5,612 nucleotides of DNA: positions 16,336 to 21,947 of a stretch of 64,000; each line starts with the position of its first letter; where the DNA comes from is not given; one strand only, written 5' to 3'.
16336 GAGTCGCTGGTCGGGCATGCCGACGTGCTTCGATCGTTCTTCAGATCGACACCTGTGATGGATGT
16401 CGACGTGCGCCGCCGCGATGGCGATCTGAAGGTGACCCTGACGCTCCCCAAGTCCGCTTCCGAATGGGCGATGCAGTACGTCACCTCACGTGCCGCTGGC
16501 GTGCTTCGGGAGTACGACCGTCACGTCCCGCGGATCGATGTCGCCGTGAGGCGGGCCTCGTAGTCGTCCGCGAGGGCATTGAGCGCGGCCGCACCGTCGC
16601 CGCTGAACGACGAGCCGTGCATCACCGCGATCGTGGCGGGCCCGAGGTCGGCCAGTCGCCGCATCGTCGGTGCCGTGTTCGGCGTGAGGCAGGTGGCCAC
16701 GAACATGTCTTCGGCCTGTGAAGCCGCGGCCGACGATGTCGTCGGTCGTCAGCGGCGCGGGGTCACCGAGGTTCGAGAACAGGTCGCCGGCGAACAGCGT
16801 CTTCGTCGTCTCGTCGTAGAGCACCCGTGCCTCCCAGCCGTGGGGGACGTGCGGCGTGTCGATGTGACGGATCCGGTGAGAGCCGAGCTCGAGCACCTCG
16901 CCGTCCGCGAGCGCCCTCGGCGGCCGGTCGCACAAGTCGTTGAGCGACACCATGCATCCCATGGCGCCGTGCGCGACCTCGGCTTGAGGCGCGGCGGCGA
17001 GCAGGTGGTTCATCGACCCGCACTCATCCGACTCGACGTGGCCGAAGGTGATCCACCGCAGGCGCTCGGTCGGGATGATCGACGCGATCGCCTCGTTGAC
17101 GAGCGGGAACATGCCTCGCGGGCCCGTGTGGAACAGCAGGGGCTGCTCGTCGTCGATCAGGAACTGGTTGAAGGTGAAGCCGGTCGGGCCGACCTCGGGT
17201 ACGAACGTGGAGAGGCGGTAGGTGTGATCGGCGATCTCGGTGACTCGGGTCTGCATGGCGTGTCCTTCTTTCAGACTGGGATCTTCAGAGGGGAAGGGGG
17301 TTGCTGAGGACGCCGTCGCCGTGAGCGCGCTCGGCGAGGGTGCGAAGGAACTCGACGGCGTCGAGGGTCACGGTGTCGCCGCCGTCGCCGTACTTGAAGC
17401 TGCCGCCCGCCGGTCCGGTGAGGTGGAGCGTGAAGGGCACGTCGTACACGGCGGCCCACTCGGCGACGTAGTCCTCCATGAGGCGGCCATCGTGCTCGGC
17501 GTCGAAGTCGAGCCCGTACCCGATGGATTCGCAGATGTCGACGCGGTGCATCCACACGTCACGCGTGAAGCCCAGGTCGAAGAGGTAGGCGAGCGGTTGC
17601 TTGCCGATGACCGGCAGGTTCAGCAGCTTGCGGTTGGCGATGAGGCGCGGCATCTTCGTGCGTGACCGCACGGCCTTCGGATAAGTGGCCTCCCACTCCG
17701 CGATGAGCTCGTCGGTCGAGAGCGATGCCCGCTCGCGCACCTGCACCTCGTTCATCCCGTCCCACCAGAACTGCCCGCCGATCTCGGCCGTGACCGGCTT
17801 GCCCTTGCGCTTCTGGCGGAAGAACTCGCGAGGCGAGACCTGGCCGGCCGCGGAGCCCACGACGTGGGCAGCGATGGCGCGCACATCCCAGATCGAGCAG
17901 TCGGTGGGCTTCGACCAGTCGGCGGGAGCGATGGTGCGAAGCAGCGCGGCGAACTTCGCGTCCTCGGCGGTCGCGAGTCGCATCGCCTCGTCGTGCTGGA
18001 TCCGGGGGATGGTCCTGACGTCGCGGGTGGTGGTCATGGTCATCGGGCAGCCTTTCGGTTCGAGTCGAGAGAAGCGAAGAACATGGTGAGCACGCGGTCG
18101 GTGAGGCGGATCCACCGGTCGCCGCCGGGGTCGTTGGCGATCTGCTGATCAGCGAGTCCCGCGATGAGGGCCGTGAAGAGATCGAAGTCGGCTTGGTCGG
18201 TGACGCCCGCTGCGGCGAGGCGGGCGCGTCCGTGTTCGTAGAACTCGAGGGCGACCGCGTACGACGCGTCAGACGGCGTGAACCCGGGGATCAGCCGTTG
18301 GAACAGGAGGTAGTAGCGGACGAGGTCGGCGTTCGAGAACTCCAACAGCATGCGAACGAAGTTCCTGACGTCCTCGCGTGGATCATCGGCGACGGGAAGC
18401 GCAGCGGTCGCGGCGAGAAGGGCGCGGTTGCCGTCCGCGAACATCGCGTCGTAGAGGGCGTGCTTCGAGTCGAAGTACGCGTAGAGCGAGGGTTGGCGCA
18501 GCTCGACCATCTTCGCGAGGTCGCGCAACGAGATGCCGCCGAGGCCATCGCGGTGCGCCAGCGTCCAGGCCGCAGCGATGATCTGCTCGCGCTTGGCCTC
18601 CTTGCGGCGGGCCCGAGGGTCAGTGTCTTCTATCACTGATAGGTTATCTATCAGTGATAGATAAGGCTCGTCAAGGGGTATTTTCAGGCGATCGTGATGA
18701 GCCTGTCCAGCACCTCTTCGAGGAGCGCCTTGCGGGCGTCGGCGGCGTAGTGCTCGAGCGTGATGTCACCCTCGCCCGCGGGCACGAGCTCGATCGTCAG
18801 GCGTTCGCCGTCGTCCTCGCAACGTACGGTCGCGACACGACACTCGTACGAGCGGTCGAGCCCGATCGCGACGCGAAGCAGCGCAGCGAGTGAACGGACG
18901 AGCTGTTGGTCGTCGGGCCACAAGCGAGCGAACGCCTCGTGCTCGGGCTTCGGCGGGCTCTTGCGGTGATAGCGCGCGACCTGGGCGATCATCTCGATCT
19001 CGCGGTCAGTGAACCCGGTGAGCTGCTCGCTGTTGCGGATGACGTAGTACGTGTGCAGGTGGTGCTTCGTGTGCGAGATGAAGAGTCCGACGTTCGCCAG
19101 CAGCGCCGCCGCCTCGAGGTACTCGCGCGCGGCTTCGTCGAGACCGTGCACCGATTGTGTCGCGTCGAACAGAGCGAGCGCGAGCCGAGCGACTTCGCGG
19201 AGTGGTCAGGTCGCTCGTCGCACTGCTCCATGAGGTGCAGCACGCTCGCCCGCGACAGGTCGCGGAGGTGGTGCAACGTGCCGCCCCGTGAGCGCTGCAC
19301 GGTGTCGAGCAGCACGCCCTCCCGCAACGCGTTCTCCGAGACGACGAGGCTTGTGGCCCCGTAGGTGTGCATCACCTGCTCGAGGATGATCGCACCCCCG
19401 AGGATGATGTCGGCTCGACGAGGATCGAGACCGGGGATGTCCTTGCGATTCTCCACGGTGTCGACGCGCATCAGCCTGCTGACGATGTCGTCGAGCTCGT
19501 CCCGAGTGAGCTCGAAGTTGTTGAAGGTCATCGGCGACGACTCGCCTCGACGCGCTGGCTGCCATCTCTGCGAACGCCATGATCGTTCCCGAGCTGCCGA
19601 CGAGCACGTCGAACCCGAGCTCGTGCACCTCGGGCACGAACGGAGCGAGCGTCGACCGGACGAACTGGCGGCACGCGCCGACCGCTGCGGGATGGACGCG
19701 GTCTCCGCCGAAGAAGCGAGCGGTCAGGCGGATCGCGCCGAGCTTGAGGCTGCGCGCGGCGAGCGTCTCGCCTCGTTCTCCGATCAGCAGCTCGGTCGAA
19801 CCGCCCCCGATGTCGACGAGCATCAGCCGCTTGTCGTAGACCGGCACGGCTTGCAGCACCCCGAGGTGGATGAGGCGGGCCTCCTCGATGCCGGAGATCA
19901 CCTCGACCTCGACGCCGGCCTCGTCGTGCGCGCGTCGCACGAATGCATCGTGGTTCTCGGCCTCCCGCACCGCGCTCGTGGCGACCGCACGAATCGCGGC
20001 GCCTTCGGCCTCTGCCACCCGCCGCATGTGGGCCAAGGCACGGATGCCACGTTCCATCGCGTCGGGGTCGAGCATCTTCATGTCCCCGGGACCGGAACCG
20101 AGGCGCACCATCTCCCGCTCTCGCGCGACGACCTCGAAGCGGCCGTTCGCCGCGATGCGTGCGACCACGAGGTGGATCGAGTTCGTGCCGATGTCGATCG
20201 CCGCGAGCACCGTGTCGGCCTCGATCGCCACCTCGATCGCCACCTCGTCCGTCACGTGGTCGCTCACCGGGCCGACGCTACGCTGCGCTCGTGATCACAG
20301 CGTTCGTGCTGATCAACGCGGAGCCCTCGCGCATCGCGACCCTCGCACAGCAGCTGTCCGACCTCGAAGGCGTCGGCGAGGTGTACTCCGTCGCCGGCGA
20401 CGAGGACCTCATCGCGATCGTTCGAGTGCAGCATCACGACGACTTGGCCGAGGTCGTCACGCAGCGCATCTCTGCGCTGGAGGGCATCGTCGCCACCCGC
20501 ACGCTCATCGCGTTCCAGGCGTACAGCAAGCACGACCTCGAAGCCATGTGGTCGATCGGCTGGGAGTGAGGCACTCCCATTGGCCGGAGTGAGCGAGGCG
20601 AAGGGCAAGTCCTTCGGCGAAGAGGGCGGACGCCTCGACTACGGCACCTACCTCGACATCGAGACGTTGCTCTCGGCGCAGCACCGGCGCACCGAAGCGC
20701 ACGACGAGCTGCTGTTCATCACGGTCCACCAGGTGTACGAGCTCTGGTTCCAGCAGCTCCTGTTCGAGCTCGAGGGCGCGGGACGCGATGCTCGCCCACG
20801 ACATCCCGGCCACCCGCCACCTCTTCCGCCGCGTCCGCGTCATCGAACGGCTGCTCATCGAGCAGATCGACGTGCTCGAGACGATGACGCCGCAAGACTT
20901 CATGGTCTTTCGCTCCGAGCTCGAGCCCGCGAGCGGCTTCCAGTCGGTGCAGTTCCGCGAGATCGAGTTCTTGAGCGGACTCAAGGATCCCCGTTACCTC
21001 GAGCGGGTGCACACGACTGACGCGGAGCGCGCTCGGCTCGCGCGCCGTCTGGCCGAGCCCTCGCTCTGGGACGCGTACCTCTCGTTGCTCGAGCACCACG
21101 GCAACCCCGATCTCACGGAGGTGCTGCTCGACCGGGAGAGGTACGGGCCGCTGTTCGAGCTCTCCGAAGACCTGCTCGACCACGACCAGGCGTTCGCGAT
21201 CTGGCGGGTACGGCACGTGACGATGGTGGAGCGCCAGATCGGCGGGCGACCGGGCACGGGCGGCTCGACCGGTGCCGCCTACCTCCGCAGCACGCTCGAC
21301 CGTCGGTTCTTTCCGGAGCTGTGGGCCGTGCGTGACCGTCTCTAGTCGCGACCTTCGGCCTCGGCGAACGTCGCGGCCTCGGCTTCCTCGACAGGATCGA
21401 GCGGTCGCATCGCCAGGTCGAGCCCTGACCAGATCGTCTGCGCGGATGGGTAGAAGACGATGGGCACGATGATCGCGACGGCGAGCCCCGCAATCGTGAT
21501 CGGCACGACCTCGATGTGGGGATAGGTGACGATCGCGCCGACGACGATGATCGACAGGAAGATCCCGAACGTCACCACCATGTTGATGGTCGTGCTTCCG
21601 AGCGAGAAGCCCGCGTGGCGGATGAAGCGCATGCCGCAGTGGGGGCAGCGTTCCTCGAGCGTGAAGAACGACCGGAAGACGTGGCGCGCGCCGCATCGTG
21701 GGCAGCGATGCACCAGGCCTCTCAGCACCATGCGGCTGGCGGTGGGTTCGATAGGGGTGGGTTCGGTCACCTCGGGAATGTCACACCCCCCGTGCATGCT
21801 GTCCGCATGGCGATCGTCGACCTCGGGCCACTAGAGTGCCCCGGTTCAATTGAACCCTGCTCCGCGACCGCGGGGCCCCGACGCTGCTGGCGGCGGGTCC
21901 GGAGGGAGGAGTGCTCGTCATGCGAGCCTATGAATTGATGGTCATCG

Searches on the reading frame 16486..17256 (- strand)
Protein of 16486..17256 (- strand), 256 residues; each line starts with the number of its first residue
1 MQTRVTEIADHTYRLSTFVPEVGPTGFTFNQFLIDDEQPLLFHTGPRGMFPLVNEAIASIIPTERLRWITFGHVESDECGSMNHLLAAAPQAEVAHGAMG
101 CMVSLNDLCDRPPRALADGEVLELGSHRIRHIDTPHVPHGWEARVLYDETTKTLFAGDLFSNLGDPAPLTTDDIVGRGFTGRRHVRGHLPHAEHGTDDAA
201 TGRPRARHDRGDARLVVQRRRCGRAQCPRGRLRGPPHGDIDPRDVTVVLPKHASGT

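Call 80: search_protein_families(library=pfam, proteins=[window:16486-17256:-], max_evalue=0.00001)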
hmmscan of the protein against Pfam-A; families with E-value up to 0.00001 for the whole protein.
window:16486-17256:- (256 aa): 1 family
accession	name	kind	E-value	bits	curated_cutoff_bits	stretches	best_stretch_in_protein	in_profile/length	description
PF19583.5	ODP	-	2.7e-14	54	27.2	1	28-164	2-141/194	ODP family beta lactamase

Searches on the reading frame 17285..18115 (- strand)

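Call 80: search_protein_families(library=pfam, proteins=[window:17285-18115:-], max_evalue=0.00001)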
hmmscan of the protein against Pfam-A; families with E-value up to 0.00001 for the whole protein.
window:17285-18115:- (276 aa): 1 family
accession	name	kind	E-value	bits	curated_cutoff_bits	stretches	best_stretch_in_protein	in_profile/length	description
PF11716.13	MDMPI_N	-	1.3e-13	52.3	24.2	1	49-194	2-139/140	Mycothiol maleylpyruvate isomerase N-terminal domain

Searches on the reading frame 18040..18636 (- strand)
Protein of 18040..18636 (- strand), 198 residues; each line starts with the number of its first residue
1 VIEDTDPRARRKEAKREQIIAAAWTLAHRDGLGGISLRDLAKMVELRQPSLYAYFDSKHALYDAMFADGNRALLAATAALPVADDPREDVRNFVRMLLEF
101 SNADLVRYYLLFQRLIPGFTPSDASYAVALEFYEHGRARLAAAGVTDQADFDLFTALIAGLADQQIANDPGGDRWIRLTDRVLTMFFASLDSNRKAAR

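Call 80: search_protein_families(library=pfam, proteins=[window:18040-18636:-], max_evalue=0.00001)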
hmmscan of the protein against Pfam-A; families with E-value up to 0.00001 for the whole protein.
window:18040-18636:- (198 aa): 1 family
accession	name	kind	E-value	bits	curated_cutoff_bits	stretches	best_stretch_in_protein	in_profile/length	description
PF00440.29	TetR_N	-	3.3e-09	36.8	24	1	19-65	1-47/47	Bacterial regulatory proteins, tetR family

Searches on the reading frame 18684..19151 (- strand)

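Call 80: search_protein_families(library=pfam, proteins=[window:18684-19151:-], max_evalue=0.00001)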
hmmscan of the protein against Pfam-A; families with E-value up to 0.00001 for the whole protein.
window:18684-19151:- (155 aa): 1 family
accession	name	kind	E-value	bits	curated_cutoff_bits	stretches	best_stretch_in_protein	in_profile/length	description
PF21447.3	Ppx-GppA_III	-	4.1e-24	85.8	27.3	1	5-117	43-153/177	Ppx/GppA phosphatase, domain III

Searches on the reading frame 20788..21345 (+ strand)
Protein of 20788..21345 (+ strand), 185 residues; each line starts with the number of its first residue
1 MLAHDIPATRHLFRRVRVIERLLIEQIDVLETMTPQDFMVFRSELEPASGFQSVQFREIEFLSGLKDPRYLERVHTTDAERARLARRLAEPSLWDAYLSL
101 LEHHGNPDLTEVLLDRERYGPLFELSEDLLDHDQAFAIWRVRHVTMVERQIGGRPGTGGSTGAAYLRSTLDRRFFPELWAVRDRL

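Call 80: search_protein_families(library=pfam, proteins=[window:20788-21345:+], max_evalue=0.00001)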
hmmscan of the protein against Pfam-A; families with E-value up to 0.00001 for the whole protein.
window:20788-21345:+ (185 aa): 1 family
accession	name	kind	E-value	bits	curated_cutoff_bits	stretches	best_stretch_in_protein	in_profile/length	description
PF03301.18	Trp_dioxygenase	-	1e-38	134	34.9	2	13-104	89-185/346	Tryptophan 2,3-dioxygenase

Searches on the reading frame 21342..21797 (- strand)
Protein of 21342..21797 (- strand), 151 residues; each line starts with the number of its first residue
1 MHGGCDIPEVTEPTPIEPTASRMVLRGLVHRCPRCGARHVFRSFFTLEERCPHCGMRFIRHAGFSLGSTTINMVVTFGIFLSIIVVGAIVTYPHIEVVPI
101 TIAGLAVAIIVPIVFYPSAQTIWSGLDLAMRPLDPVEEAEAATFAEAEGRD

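Call 80: search_protein_families(library=pfam, proteins=[window:21342-21797:-], max_evalue=0.00001)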
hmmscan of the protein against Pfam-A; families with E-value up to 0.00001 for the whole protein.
window:21342-21797:- (151 aa): 1 family
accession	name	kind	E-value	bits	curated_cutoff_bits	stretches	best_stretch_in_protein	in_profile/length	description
PF06170.17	DUF983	-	3.2e-06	27.8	22.6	1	41-111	1-71/85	Protein of unknown function (DUF983)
